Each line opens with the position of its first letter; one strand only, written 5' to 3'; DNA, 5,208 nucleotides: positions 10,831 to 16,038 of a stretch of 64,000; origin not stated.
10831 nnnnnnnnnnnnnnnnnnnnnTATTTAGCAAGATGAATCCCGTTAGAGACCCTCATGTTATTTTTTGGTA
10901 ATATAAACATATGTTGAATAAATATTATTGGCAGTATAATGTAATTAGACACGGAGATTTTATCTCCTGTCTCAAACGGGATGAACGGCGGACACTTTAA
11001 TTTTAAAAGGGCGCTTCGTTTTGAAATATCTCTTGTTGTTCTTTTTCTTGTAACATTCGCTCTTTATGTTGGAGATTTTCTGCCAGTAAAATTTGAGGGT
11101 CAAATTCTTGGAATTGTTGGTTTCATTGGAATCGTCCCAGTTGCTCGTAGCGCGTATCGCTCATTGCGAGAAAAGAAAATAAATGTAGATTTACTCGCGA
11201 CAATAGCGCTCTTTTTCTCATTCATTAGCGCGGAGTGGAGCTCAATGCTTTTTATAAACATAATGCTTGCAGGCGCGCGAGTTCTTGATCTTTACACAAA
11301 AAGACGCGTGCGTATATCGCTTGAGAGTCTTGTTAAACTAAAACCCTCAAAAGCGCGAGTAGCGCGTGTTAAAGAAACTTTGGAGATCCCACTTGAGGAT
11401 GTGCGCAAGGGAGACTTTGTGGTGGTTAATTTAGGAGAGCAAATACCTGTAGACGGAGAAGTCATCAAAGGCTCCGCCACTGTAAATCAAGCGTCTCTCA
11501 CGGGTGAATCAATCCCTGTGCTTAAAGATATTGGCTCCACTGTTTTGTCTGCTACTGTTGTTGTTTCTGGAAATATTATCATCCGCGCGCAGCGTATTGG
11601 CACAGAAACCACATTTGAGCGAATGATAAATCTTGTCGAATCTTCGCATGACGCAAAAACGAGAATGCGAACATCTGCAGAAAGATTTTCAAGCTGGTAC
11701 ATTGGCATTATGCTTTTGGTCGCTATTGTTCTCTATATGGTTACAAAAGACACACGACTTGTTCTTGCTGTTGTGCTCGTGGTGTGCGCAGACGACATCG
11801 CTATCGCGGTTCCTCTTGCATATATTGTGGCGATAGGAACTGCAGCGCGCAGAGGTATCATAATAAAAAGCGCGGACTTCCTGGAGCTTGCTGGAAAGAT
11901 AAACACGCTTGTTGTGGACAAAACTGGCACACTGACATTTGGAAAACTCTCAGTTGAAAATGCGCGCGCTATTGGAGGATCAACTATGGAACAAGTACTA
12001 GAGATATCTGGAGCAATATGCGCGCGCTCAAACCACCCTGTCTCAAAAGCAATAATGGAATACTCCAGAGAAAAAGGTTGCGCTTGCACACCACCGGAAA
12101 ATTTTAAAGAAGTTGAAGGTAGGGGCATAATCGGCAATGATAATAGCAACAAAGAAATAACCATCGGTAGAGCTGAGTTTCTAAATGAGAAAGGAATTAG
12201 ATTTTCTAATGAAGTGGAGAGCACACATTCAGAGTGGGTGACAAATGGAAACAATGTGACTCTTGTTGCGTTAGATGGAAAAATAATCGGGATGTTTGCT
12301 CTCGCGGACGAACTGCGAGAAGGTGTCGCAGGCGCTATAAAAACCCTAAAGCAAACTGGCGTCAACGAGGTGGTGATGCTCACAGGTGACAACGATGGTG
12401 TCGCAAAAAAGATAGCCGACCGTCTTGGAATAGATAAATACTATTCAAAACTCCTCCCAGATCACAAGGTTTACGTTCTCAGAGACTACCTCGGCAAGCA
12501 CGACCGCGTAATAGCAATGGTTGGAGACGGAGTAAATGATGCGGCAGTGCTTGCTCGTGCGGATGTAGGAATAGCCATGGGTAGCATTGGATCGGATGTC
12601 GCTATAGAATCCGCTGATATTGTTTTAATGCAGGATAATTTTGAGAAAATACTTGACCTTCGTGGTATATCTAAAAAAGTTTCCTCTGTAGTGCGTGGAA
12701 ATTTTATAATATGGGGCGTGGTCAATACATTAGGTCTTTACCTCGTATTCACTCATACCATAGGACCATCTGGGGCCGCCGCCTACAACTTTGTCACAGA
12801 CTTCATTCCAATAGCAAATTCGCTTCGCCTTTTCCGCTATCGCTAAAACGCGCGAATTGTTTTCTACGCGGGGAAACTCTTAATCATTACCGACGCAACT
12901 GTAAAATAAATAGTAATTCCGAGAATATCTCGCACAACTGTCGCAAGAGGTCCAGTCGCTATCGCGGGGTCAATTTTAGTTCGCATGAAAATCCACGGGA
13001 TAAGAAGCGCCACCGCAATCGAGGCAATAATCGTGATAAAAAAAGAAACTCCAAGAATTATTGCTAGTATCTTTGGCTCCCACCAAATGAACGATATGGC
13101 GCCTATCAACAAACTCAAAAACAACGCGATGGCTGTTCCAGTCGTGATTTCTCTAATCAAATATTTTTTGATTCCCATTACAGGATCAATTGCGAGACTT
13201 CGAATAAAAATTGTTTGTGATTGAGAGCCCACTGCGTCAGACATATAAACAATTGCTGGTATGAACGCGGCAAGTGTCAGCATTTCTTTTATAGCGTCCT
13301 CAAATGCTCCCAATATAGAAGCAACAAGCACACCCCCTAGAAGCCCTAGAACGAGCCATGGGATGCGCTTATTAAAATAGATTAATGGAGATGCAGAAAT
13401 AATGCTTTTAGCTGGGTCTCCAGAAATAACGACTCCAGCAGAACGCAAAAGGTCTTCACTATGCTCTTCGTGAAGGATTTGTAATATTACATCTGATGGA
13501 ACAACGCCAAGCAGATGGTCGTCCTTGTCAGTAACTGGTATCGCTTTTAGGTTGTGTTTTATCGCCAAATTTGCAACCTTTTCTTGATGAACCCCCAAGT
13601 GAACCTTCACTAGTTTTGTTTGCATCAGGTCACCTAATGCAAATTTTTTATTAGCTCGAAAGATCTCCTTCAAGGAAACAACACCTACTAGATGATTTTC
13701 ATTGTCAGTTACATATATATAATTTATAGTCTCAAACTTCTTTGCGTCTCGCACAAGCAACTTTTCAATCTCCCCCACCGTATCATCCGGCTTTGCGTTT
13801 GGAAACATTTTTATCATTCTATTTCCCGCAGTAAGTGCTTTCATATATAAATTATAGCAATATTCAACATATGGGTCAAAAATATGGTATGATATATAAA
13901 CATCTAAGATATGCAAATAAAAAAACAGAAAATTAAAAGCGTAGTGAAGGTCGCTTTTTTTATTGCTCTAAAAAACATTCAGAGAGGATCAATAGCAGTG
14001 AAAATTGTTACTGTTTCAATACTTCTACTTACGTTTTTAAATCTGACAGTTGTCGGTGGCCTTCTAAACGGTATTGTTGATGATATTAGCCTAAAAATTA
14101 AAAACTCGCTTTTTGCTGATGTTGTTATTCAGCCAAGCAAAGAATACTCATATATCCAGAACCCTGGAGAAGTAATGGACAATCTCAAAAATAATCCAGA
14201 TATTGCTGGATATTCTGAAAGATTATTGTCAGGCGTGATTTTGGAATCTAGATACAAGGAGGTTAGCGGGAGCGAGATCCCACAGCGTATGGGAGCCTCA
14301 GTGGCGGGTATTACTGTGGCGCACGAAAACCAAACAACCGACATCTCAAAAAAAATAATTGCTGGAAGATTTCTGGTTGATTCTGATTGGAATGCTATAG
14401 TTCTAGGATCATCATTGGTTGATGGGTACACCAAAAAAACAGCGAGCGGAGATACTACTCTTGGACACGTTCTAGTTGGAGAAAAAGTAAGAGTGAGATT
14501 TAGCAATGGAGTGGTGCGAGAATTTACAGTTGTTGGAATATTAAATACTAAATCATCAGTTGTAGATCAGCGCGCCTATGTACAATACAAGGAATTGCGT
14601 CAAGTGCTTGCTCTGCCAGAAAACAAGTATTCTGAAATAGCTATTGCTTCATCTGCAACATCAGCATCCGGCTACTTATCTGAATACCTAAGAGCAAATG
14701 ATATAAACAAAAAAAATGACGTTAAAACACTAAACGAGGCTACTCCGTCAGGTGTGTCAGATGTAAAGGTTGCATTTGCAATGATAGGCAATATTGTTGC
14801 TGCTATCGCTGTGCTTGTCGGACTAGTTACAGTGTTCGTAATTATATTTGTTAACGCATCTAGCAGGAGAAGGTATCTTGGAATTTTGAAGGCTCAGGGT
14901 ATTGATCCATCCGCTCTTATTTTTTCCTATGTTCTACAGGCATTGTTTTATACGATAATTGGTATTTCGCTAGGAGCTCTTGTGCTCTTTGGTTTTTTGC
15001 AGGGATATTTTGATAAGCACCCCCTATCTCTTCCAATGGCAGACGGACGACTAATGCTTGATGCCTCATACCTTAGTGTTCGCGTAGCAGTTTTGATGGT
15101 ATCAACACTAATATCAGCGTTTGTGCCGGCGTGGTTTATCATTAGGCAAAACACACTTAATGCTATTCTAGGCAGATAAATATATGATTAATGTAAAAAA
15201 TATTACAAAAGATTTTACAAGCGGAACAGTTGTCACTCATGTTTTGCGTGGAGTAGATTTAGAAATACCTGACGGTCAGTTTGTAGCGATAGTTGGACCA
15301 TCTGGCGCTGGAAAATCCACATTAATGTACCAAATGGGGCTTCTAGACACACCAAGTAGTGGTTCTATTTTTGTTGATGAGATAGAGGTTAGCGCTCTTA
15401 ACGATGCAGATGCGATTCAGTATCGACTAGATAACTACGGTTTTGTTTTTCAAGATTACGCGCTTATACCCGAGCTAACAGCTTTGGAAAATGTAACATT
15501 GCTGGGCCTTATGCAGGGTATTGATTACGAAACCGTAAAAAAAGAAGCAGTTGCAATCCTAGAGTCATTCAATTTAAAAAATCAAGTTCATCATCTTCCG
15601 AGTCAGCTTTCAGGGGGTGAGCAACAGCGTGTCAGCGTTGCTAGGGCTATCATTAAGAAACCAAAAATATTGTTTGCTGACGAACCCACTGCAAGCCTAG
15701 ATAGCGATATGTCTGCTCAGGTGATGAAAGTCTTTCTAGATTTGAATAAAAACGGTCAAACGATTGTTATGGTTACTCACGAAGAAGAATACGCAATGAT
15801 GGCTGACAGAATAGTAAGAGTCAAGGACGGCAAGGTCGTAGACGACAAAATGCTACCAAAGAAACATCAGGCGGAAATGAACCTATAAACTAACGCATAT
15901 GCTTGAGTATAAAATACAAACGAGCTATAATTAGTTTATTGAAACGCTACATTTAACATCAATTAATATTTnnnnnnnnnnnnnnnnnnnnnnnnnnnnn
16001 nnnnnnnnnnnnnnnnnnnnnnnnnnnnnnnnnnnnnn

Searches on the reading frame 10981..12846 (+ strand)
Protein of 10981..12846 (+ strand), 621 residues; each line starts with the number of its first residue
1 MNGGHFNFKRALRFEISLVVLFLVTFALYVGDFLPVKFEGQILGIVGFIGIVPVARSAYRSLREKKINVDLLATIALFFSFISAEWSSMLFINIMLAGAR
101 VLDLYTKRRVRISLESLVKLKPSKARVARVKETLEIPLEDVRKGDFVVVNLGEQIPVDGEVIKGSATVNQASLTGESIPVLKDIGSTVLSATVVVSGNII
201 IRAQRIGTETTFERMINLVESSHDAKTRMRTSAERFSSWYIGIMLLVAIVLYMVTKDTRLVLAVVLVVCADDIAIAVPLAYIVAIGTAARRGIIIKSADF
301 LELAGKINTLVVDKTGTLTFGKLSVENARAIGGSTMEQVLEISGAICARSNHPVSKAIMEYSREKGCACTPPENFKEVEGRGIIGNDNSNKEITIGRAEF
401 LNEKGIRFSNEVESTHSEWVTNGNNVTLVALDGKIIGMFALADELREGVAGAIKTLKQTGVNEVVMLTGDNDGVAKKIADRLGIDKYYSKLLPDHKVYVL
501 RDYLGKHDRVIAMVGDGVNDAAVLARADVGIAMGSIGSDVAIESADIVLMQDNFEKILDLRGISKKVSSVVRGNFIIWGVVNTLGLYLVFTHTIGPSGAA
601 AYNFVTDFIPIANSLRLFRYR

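Call 85: search_protein_families(library=pfam, proteins=[window:10981-12846:+], max_evalue=0.0001)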
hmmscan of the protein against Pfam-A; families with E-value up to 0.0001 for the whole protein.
window:10981-12846:+ (621 aa): 2 families
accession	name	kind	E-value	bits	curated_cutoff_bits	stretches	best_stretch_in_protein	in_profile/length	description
PF00122.25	E1-E2_ATPase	-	4.6e-41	140.8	28.1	1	119-291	1-181/181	E1-E2 ATPase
PF00702.32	Hydrolase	-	2.7e-28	100.1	26.4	1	307-528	1-191/191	haloacid dehalogenase-like hydrolase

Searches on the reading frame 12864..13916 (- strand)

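Call 85: search_protein_families(library=pfam, proteins=[window:12864-13916:-], max_evalue=0.0001)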
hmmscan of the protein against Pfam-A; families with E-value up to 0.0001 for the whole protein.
window:12864-13916:- (350 aa): 2 families
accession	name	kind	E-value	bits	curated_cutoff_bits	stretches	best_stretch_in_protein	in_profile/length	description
PF01769.21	MgtE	-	3.1e-22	79.6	27.6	1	219-340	1-125/125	Divalent cation transporter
PF00571.33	CBS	-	6.2e-15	55.7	24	2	36-88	7-54/57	CBS domain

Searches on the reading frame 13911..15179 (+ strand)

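Call 85: search_protein_families(library=pfam, proteins=[window:13911-15179:+], max_evalue=0.0001)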
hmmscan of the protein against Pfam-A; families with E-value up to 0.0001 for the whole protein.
window:13911-15179:+ (422 aa): 1 family
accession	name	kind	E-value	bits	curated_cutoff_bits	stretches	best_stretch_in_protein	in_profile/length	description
PF02687.27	FtsX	-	3.5e-12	46.9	25.5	1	294-414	1-119/120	FtsX-like permease C-terminal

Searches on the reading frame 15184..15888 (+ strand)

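Call 85: search_protein_families(library=pfam, proteins=[window:15184-15888:+], max_evalue=0.0001)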
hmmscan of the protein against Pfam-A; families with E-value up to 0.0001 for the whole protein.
window:15184-15888:+ (234 aa): 3 families
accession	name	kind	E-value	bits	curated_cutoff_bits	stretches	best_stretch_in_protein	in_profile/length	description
PF00005.33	ABC_tran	-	8.1e-32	111.1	25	1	21-170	1-137/137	ABC transporter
PF02463.25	SMC_N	-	1.1e-08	35.2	40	1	120-215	121-213/220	RecF/RecN/SMC N terminal domain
PF13304.12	AAA_21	-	5.3e-06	27.1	27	0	33-54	1-22/304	AAA domain, putative AbiEii toxin, Type IV TA system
